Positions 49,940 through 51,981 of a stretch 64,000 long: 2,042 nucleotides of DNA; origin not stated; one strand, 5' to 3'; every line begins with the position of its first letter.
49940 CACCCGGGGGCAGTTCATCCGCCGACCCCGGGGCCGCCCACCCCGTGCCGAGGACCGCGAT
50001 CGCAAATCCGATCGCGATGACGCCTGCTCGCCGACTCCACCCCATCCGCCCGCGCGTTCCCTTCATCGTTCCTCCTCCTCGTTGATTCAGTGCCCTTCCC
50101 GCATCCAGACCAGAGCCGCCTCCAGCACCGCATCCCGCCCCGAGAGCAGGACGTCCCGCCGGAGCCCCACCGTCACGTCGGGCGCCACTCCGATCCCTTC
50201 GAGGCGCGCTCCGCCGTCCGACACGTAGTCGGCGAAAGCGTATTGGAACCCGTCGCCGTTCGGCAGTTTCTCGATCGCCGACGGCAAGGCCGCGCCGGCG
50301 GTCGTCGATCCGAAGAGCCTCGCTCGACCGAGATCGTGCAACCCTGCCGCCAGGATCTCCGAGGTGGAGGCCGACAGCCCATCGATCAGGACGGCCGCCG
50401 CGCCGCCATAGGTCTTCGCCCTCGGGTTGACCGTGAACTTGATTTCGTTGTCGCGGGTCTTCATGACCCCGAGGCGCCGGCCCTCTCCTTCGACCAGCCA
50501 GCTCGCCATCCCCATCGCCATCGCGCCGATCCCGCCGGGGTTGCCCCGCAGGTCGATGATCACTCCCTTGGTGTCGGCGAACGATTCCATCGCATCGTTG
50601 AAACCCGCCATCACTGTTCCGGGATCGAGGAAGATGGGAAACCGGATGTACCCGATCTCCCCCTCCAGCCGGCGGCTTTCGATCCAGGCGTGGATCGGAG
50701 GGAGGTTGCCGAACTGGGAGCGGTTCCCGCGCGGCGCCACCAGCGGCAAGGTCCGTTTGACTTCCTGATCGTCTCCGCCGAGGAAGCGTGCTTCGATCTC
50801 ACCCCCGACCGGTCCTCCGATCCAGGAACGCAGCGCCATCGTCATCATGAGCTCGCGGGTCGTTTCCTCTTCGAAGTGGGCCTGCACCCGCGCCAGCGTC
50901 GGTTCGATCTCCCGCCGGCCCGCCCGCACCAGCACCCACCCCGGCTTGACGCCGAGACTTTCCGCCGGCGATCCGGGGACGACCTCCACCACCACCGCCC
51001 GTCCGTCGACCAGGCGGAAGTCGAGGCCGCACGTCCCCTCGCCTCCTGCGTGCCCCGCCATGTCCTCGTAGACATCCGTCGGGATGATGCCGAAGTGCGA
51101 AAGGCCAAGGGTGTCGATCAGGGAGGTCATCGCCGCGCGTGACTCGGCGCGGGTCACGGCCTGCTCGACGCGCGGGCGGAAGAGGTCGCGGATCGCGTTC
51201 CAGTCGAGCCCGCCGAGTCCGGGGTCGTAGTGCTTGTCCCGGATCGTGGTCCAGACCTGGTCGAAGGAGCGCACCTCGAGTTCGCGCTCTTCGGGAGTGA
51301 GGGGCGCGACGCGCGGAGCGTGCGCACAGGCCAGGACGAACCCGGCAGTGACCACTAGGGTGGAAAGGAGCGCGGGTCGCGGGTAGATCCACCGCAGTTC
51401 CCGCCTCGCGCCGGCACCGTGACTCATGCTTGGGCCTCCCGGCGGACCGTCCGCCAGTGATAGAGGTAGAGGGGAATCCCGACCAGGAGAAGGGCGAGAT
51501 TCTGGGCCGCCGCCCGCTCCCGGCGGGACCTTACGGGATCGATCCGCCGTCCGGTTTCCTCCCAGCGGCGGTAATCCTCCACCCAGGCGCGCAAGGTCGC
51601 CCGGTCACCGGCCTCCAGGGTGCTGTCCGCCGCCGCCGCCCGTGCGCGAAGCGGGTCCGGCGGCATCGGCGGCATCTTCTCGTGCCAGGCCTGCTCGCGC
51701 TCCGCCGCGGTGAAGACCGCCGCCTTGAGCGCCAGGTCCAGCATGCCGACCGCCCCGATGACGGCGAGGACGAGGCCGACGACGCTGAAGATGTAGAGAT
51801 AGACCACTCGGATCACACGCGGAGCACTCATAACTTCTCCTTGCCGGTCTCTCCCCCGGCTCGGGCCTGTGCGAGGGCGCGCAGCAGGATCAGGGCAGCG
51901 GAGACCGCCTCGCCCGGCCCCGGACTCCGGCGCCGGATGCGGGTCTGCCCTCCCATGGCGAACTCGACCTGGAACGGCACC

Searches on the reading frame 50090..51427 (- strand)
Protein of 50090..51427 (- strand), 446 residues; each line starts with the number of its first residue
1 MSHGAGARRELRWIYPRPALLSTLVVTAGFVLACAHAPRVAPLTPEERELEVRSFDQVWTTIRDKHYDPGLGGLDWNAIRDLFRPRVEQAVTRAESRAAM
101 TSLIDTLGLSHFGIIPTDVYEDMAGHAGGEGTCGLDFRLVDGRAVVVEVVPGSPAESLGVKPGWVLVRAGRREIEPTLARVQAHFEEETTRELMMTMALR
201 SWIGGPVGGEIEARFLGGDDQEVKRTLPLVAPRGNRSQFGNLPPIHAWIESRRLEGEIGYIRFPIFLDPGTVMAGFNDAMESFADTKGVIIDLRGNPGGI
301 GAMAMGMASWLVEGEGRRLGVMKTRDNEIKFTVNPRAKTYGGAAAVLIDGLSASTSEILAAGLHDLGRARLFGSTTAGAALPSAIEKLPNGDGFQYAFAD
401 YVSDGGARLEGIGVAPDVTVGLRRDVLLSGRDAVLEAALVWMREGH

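Call 60: search_protein_families(library=pfam, proteins=[window:50090-51427:-], max_evalue=0.00001)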
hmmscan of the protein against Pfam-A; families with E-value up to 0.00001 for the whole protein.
window:50090-51427:- (446 aa): 2 families
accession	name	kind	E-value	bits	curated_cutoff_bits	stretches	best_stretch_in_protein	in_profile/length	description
PF03572.23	Peptidase_S41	-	1.6e-28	99.8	24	1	258-420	2-165/165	Peptidase family S41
PF14684.11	Tricorn_C1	-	9.5e-10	38.7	24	1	55-96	9-50/59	Tricorn protease C1 domain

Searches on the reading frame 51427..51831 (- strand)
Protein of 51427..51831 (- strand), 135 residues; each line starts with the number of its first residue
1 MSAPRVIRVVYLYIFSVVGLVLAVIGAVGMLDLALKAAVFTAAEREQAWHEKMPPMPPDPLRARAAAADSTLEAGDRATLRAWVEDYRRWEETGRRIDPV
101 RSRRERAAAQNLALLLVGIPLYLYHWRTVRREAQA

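Call 60: search_protein_families(library=pfam, proteins=[window:51427-51831:-], max_evalue=0.00001)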
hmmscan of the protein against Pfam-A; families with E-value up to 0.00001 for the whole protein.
window:51427-51831:- (135 aa): 1 family
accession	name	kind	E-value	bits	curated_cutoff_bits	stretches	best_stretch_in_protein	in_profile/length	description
PF18920.5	DUF5671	-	8.3e-09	35.9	28.4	0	103-132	41-69/132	Domain of unknown function (DUF5671)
